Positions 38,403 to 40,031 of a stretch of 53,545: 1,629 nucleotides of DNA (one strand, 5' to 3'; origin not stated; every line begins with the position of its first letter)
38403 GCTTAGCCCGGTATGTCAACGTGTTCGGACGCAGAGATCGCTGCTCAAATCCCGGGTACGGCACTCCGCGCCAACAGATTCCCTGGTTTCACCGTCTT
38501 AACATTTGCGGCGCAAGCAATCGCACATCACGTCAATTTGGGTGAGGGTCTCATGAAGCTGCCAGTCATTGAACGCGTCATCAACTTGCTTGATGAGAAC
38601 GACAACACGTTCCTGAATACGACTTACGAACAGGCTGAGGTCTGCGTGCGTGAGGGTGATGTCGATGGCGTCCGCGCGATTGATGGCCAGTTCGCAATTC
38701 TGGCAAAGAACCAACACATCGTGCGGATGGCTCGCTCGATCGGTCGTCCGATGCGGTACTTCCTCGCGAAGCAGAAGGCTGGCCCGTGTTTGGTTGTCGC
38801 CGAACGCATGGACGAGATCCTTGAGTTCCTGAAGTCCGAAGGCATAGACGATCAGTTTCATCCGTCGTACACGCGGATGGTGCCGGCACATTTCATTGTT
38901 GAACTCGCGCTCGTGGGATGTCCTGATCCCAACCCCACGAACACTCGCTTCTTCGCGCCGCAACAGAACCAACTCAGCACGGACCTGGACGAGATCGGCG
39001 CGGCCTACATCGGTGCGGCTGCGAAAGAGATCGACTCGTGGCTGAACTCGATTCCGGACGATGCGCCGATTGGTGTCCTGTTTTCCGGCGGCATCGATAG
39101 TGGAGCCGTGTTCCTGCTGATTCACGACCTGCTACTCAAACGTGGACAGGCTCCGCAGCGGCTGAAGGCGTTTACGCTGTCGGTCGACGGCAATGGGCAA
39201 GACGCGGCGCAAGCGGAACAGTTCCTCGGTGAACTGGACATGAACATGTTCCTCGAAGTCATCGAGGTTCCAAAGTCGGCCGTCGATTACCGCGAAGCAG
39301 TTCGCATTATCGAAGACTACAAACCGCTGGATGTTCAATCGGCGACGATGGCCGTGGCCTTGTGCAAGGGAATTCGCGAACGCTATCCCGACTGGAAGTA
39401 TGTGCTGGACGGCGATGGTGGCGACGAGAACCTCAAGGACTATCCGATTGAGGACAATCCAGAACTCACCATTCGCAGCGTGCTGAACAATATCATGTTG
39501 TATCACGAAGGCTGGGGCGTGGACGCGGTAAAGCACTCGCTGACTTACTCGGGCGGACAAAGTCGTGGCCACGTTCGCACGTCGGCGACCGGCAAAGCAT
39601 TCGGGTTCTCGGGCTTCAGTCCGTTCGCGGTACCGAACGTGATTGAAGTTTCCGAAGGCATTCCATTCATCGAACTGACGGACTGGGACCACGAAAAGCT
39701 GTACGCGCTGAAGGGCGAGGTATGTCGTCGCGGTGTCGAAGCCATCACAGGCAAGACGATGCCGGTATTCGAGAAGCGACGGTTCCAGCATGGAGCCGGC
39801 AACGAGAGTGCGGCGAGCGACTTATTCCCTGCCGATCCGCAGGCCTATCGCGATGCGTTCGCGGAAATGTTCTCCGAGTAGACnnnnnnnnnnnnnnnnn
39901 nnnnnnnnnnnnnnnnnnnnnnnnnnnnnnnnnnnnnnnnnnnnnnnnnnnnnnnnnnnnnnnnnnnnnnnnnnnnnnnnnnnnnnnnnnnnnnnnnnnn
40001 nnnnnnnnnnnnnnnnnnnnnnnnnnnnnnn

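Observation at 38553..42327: Tightly coupled AsnB-like / radical SAM / flavin-halogenase-like three-gene cassette with no assignable pathway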

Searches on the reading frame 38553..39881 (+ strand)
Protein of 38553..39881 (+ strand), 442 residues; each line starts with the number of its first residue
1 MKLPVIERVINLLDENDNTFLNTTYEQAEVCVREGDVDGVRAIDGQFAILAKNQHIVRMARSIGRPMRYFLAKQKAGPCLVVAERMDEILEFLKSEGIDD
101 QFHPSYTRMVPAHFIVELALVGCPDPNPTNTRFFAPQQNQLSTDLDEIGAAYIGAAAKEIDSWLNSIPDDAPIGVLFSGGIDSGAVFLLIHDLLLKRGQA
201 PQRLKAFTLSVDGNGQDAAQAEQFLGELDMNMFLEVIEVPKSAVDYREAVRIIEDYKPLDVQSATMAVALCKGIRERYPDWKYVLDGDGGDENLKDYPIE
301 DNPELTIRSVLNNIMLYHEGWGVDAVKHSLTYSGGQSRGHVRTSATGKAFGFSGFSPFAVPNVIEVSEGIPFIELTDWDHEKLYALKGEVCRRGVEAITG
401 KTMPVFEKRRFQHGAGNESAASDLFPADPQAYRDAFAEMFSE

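Call 3: search_protein_families(library=pfam, proteins=[window:38553-39881:+], max_evalue=0.01)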
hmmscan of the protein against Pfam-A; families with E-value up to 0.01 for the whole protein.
window:38553-39881:+ (442 aa): 1 family
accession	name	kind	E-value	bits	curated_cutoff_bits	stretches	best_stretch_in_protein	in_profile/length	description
PF00733.27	Asn_synthase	-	4.3e-14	53.4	21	1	169-304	16-142/354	Asparagine synthase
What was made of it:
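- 38553..39881 (+): g1: AsnB-fold PP-loop ATP-dependent ligase/amidotransferase homologue, 442 aa, glutaminase-dead. Pfam Asn_synthase scores 4e-14, over residues 169-304 only (call 3).
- On AsnB-fold PP-loop synthetase superfamily (Pfam PF00733): The score is 53.4 bits against 21 (call 3).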

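Call 4: search_protein_families(library=ncbifam, proteins=[window:38553-39881:+], max_evalue=0.01)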
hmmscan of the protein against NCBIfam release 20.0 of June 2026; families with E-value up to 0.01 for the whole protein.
window:38553-39881:+ (442 aa): 3 families
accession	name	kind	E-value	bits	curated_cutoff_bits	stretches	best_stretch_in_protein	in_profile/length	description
TIGR01536.1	asn_synth_AEB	equivalog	1.5e-11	44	267.1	1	169-298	251-372/517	asparagine synthase (glutamine-hydrolyzing)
NF006949.0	PRK09431.1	equivalog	2.7e-06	26.2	499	1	168-294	225-355/554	asparagine synthase B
TIGR03108.1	eps_aminotran_1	hypoth_equivalog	0.00016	20.5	816.9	1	169-297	257-374/628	XrtA/PEP-CTERM system amidotransferase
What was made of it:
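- On Asparagine synthetase (glutamine-hydrolysing), TIGR01536 / AsnB: NF006949 scores 26 against 499 (call 4).
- g2 lacks a SPASM or twitch domain hit (calls 3, 4).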

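Call 5: search_solved_structures(query=window:38553-39881:+, max_evalue=1, show_alignments=1)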
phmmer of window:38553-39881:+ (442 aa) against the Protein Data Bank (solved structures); distinct sequences matched with E-value up to 1: 5.
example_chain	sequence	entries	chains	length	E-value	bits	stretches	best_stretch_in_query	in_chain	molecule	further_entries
1ct9_A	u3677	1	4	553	0.027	16.7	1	161-297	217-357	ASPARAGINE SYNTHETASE B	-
8sue_A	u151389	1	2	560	0.27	13.5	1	169-297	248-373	Asparagine synthetase [glutamine-hydrolyzing]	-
6gq3_A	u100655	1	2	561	0.27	13.5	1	169-297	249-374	Asparagine synthetase [glutamine-hydrolyzing]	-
9b6c_A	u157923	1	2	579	0.28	13.4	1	169-297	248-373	Asparagine synthetase [glutamine-hydrolyzing]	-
1x87_A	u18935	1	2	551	0.73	12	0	53-113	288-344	Urocanase protein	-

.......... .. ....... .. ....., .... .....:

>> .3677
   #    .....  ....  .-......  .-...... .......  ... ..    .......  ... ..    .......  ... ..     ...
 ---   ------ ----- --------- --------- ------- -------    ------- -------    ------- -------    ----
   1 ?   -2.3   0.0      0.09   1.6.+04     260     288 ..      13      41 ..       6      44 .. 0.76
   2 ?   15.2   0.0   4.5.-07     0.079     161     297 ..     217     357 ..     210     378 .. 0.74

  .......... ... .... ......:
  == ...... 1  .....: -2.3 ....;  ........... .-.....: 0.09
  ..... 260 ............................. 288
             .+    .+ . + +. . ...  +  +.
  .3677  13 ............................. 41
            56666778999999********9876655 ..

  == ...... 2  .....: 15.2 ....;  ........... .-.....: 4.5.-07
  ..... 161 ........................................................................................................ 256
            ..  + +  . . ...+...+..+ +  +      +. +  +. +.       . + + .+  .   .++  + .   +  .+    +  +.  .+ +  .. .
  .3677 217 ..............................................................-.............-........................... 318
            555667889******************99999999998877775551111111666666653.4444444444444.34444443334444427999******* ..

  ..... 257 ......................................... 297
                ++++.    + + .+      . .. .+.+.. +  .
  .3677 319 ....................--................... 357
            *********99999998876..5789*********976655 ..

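Call 20: find_homologous_proteins(query=window:38553-39881:+, max_evalue=0.001)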
Query window:38553-39881:+ (442 aa): 8000 proteins with E <= 0.001 among 8000 candidates; the best 120 are listed.
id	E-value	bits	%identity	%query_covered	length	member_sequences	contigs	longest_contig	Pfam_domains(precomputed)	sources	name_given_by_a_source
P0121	5.0e-269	911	88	100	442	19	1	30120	PF00733.28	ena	-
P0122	1.0e-266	903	88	100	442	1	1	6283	PF00733.28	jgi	jgi:asparagine synthase (glutamine-hydrolysing)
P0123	5.4e-261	884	86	100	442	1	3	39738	PF00733.28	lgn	-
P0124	4.0e-248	842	82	100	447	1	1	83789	PF00733.28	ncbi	-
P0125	9.4e-247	837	83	100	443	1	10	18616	PF00733.28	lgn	-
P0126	4.9e-236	802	79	100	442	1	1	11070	PF00733.28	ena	-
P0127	1.2e-222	758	73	100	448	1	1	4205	PF00733.28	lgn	-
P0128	2.4e-216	737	72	99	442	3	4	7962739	PF00733.28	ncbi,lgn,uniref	ncbi:asparagine synthase-related protein [Neorhodopirellula lusitana]|uniref:asparagine synthase-rel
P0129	3.4e-216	736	72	99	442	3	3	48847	PF00733.28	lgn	-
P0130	4.5e-215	733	72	99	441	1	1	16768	PF00733.28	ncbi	-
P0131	2.5e-214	730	72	99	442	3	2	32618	PF00733.28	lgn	-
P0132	3.2e-214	730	71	98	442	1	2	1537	PF00733.28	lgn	-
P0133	1.4e-213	728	72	99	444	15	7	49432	PF00733.28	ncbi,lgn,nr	ncbi:MAG: asparagine synthase-related protein [Fuerstiella sp.]|nr:asparagine synthetase B family pr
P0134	9.2e-213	725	71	100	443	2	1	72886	PF00733.28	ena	-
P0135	1.2e-212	725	72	99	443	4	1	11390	PF00733.28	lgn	-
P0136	2.4e-212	724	71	98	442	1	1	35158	PF00733.28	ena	-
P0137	3.9e-212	723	71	100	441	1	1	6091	PF00733.28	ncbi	-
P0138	3.9e-212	723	71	99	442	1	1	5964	PF00733.28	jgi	-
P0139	4.8e-212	723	71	98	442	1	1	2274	PF00733.28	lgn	-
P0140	1.1e-211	722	71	98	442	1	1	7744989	PF00733.28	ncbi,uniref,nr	ncbi:asparagine synthetase B [Maioricimonas rarisocia]|uniref:Asparagine synthetase B n=1 Tax=Maiori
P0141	1.1e-211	722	70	99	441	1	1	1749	PF00733.28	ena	-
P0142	1.2e-211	722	72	98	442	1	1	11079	PF00733.28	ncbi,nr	ncbi:MAG: asparagine synthetase B family protein [Planctomycetaceae bacterium]|nr:asparagine synthet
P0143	1.7e-211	721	69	98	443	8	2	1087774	PF00733.28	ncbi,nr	ncbi:MAG: asparagine synthetase B family protein [Planctomycetaceae bacterium]|nr:asparagine synthet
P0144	3.4e-211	720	70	99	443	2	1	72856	PF00733.28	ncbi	ncbi:MAG: asparagine synthase-related protein [Planctomycetaceae bacterium]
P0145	4.1e-211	720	71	99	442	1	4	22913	PF00733.28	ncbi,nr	ncbi:MAG: asparagine synthetase B family protein [Fuerstiella sp.]|nr:asparagine synthetase B family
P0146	5.3e-211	719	71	99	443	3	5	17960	PF00733.28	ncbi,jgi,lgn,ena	jgi:asparagine synthase (glutamine-hydrolysing)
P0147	5.6e-211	719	71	99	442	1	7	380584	PF00733.28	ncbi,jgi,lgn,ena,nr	ncbi:MAG: asparagine synthase-related protein [Fuerstiella sp.]|jgi:asparagine synthase (glutamine-h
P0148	6.3e-211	719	71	98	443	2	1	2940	PF00733.28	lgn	-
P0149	6.5e-211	719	71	99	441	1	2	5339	PF00733.28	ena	-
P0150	7.2e-211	719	70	99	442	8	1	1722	PF00733.28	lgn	-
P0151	1.2e-210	718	72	99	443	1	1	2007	PF00733.28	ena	-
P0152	1.3e-210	718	71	99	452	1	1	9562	PF00733.28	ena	-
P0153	1.3e-210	718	71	99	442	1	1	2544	PF00733.28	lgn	-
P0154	1.4e-210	718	72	98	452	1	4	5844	PF00733.28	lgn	-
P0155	1.6e-210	718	71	98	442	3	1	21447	PF00733.28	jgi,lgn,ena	-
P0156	1.8e-210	718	69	99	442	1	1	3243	PF00733.28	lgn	-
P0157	1.8e-210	718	70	99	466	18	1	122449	PF00733.28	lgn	-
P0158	1.8e-210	718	72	98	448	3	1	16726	PF00733.28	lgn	-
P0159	2.0e-210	717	71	99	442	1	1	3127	PF00733.28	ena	-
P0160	2.1e-210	717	71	98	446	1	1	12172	PF00733.28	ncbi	-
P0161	2.7e-210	717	72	99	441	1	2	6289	PF00733.28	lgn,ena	-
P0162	3.2e-210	717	71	99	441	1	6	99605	PF00733.28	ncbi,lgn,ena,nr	ncbi:MAG: asparagine synthetase B family protein [Planctomycetes bacterium]|nr:asparagine synthetase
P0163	4.5e-210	716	71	100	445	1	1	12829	PF00733.28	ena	-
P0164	8.8e-210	715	70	100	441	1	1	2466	PF00733.28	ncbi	-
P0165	9.6e-210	715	70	99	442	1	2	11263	PF00733.28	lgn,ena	-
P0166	9.9e-210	715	68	100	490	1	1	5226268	PF00733.28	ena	-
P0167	1.4e-209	715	71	98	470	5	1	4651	PF00733.28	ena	-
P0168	1.5e-209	715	71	99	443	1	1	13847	PF00733.28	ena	-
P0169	1.5e-209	715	71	99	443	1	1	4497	PF00733.28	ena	-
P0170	1.6e-209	715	70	99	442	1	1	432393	PF00733.28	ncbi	ncbi:MAG: asparagine synthase-related protein [Planctomycetaceae bacterium]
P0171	1.8e-209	714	70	99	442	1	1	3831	PF00733.28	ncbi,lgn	-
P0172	1.8e-209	714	71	98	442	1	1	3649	PF00733.28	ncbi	ncbi:MAG: asparagine synthase-related protein [Maioricimonas sp. JB049]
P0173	1.9e-209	714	70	98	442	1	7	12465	PF00733.28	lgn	-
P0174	2.3e-209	714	70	98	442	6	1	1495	PF00733.28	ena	-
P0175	2.4e-209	714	71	99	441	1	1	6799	PF00733.28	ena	-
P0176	2.6e-209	714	70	98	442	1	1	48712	PF00733.28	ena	-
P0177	2.6e-209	714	70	99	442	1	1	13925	PF00733.28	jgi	jgi:asparagine synthase (glutamine-hydrolysing)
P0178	3.6e-209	713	71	98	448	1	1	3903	PF00733.28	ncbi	-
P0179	4.9e-209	713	71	98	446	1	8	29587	PF00733.28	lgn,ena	-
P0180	5.2e-209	713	71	98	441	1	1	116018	PF00733.28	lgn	-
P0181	6.4e-209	713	70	99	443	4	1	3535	PF00733.28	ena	-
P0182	6.6e-209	713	70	99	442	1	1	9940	PF00733.28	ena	-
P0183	8.4e-209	712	70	99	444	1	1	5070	PF00733.28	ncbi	-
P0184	1.6e-208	711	69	100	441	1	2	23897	PF00733.28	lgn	-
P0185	1.6e-208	711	70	98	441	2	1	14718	PF00733.28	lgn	-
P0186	1.9e-208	711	70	99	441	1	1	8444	PF00733.28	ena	-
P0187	1.9e-208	711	70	99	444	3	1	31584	PF00733.28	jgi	-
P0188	2.0e-208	711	70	99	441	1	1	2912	PF00733.28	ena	-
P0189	2.4e-208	711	70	99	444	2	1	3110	PF00733.28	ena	-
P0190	2.5e-208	711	70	99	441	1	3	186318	PF00733.28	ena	-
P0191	2.7e-208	710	70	99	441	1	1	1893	PF00733.28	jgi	jgi:asparagine synthase (glutamine-hydrolysing)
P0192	2.8e-208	710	70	98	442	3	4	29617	PF00733.28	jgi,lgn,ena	-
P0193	3.4e-208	710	70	99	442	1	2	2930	PF00733.28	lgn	-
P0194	3.6e-208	710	70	98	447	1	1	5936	PF00733.28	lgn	-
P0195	3.9e-208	710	70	99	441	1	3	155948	PF00733.28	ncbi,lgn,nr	ncbi:MAG: asparagine synthetase B family protein [Planctomycetaceae bacterium]|nr:asparagine synthet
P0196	5.0e-208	710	70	99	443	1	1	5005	PF00733.28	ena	-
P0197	5.0e-208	710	72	98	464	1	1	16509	PF00733.28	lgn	-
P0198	5.5e-208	709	71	99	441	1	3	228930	PF00733.28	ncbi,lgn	-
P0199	5.9e-208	709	70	98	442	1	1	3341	PF00733.28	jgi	jgi:asparagine synthase (glutamine-hydrolysing)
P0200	6.6e-208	709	70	98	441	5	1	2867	PF00733.28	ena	-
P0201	6.6e-208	709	70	98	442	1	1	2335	PF00733.28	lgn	-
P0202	6.7e-208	709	69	98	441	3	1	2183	PF00733.28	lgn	-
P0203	6.7e-208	709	70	98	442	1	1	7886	PF00733.28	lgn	-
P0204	6.7e-208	709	71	98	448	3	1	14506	PF00733.28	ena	-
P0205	6.8e-208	709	70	99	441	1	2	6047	PF00733.28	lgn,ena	-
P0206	7.1e-208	709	71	98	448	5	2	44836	PF00733.28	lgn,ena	-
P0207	7.8e-208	709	68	99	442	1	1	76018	PF00733.28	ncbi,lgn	ncbi:MAG: asparagine synthase-related protein [Fuerstiella sp.]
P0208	8.7e-208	709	69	99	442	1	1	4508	PF00733.28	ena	-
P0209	9.8e-208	709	70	99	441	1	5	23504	PF00733.28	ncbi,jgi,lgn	jgi:asparagine synthase (glutamine-hydrolysing)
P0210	1.1e-207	709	70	99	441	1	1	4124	PF00733.28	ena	-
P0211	1.3e-207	708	69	100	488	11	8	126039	PF00733.28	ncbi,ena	-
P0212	1.4e-207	708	70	99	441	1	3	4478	PF00733.28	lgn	-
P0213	1.4e-207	708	69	98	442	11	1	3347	PF00733.28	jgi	-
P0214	1.5e-207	708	69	98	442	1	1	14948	PF00733.28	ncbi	-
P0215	1.6e-207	708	69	98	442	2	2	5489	PF00733.28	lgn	-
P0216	1.9e-207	708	69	99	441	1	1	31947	PF00733.28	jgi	jgi:asparagine synthase (glutamine-hydrolysing)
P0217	1.9e-207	708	69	99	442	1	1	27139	PF00733.28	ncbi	-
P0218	1.9e-207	708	68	100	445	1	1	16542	PF00733.28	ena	-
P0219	1.9e-207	708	69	99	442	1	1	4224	PF00733.28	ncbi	-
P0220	2.1e-207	708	70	99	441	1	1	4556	PF00733.28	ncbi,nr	ncbi:MAG: asparagine synthetase B family protein [Planctomycetia bacterium]|nr:asparagine synthetase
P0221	2.5e-207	707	70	99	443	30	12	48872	PF00733.28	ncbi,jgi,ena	-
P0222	2.6e-207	707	70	99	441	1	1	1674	PF00733.28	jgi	-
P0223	2.8e-207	707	70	99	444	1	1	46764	PF00733.28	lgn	-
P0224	3.0e-207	707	70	99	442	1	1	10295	PF00733.28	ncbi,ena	-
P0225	3.5e-207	707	70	99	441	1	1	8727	PF00733.28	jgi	jgi:asparagine synthase (glutamine-hydrolysing)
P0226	3.8e-207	707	70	99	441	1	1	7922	PF00733.28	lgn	-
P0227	4.1e-207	707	70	99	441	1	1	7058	PF00733.28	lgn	-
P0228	4.2e-207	707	70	99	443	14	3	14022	PF00733.28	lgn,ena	-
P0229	5.4e-207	706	69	99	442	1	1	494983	PF00733.28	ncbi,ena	-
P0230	5.9e-207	706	70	99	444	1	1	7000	PF00733.28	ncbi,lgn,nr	ncbi:MAG: asparagine synthetase B family protein [Planctomycetaceae bacterium]|nr:asparagine synthet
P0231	6.5e-207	706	71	98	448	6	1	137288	PF00733.28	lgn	-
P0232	6.7e-207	706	69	98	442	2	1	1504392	PF00733.28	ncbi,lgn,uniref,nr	ncbi:asparagine synthase [Bremerella cremea]|uniref:Asparagine synthase n=1 Tax=Bremerella cremea Ta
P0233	8.2e-207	706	70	99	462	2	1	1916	PF00733.28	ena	-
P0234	8.7e-207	706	71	99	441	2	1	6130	PF00733.28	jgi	-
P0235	8.9e-207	705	71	99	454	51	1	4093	PF00733.28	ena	-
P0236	9.6e-207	705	70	98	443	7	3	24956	PF00733.28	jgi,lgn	-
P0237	1.2e-206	705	69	100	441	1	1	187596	PF00733.28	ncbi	ncbi:MAG: asparagine synthase C-terminal domain-containing protein [Planctomycetaceae bacterium]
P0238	1.3e-206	705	70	98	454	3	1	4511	PF00733.28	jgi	jgi:asparagine synthase (glutamine-hydrolysing)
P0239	1.3e-206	705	70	99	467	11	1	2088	PF00733.28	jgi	jgi:asparagine synthase (glutamine-hydrolysing)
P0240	1.3e-206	705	69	99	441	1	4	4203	PF00733.28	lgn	-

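Call 29: predict_structure(alignment_id=A2)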
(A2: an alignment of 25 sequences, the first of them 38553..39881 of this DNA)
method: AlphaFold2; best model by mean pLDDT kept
length: 442 residues; sequences in the alignment: 25
mean_pLDDT: 65.9   pTM: 0.70
mean pLDDT of the five models: 65.9, 65.9, 63.2, 63.0, 61.5
residues with pLDDT >= 90: 113; 70-90: 103; 50-70: 75; < 50: 151
segments of 3 or more residues with pLDDT < 50: 1-18, 45-52, 54-86, 96-98, 101-137, 295-341
pLDDT, mean of each block of 10 residues (from residue 1): 30 43 66 60 49 46 37 33 42 53 37 30 32 46 92 92 91 93 94 96 95 86 95 95 87 64 85 95 83 45 33 33 37 39 72 81 73 70 83 96 81 65 77 71 50
secondary structure, 60 per line:
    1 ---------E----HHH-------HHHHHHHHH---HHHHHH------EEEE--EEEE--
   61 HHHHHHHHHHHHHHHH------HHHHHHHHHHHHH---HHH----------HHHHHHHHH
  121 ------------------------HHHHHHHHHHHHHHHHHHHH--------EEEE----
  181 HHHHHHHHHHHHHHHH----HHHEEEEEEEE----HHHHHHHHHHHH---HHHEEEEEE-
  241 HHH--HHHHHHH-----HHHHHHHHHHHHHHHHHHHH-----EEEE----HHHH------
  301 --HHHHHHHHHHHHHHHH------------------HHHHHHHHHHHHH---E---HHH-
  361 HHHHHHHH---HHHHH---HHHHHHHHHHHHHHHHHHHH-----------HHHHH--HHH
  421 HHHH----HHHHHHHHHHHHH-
elements in order: H25-33 H37-42 E49-52 E55-58 H61-76 H83-95 H112-120 H145-164 E173-176 H181-196 E204-211 H216-227 E234-239 H246-252 H258-277 E283-286 H291-294 H303-318 H337-349 H361-368 H372-376 H380-399 H411-415 H418-424 H429-441
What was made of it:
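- Tried and rejected: The N-terminal domain of g1 could not be modelled (pLDDT <50 with a shallow alignment; call 29).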

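Call 34: fold_search(model_id=the predicted structure, library=pdb)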
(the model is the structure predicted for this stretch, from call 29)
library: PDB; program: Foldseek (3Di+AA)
matches with E <= 10: 1027; with E <= 0.001: 11
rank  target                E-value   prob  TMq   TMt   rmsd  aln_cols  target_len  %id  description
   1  1ct9_B                1.0e-06  1.00  0.46  0.42   6.7       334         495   19  CRYSTAL STRUCTURE OF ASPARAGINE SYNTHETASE B FROM ESCHERICHIA COLI (released 1999-12-15)
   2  1ct9_A                1.1e-06  1.00  0.44  0.39   7.2       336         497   18  CRYSTAL STRUCTURE OF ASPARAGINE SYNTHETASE B FROM ESCHERICHIA COLI (released 1999-12-15)
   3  1ct9_D                1.9e-06  1.00  0.41  0.37   7.1       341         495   19  CRYSTAL STRUCTURE OF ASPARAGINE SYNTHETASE B FROM ESCHERICHIA COLI (released 1999-12-15)
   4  1mc1_A                2.3e-06  1.00  0.45  0.41   6.6       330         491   18  BETA-LACTAM SYNTHETASE WITH PRODUCT (DGPC), AMP AND PPI (released 2002-10-23)
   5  1mc1_B                5.8e-06  1.00  0.43  0.39   7.4       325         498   17  BETA-LACTAM SYNTHETASE WITH PRODUCT (DGPC), AMP AND PPI (released 2002-10-23)
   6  1mbz_B                6.1e-06  1.00  0.45  0.40   6.1       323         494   18  BETA-LACTAM SYNTHETASE WITH TRAPPED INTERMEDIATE (released 2002-10-23)
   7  1m1z_A                1.5e-05  1.00  0.40  0.37   8.5       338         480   16  BETA-LACTAM SYNTHETASE APO ENZYME (released 2002-10-23)
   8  9b6c_A                2.5e-05  1.00  0.46  0.40   8.0       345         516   14  Human asparagine synthetase Arg-142 to Ile-142 (R142I) variant (released 2025-01-08)
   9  1q15_A                3.9e-05  1.00  0.42  0.39   7.4       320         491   13  Carbapenam Synthetase (released 2003-11-04)
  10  1q15_D                1.0e-04  1.00  0.35  0.33  11.2       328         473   13  Carbapenam Synthetase (released 2003-11-04)
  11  6gq3_A                1.9e-04  1.00  0.42  0.37  12.2       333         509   14  Human asparagine synthetase (ASNS) in complex with 6-diazo-5-oxo-L-norleucine (DON) at 1.85 A resolution (released 2019-09-18)
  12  7ylz_A                1.2e-03  1.00  0.39  0.31  10.7       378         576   16  Unliganded form of hydroxyamidotransferase TsnB9 (released 2023-05-31)
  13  3sdb                  2.2e-03  0.97  0.25  0.18  19.9       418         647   12  Crystal structure of C176A mutant of glutamine-dependent NAD+ synthetase from M. tuberculosis in apo form (released 2012-04-11)
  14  3dla_B                2.4e-03  0.97  0.26  0.19  20.0       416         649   12  X-ray crystal structure of glutamine-dependent NAD+ synthetase from Mycobacterium tuberculosis bound to NaAD+ and DON (released 2009-03-10)
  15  3dla_A                5.4e-03  1.00  0.25  0.18  13.2       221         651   15  X-ray crystal structure of glutamine-dependent NAD+ synthetase from Mycobacterium tuberculosis bound to NaAD+ and DON (released 2009-03-10)
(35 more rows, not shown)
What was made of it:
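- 38553..39881 (+): Foldseek finds AsnB, beta-lactam synthetase, carbapenam synthetase and TsnB9 (call 34).
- On AsnB-fold PP-loop synthetase superfamily (Pfam PF00733): Foldseek finds AsnB, beta-lactam synthetase and CarA at E 1e-6 to 1e-4 (call 34).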
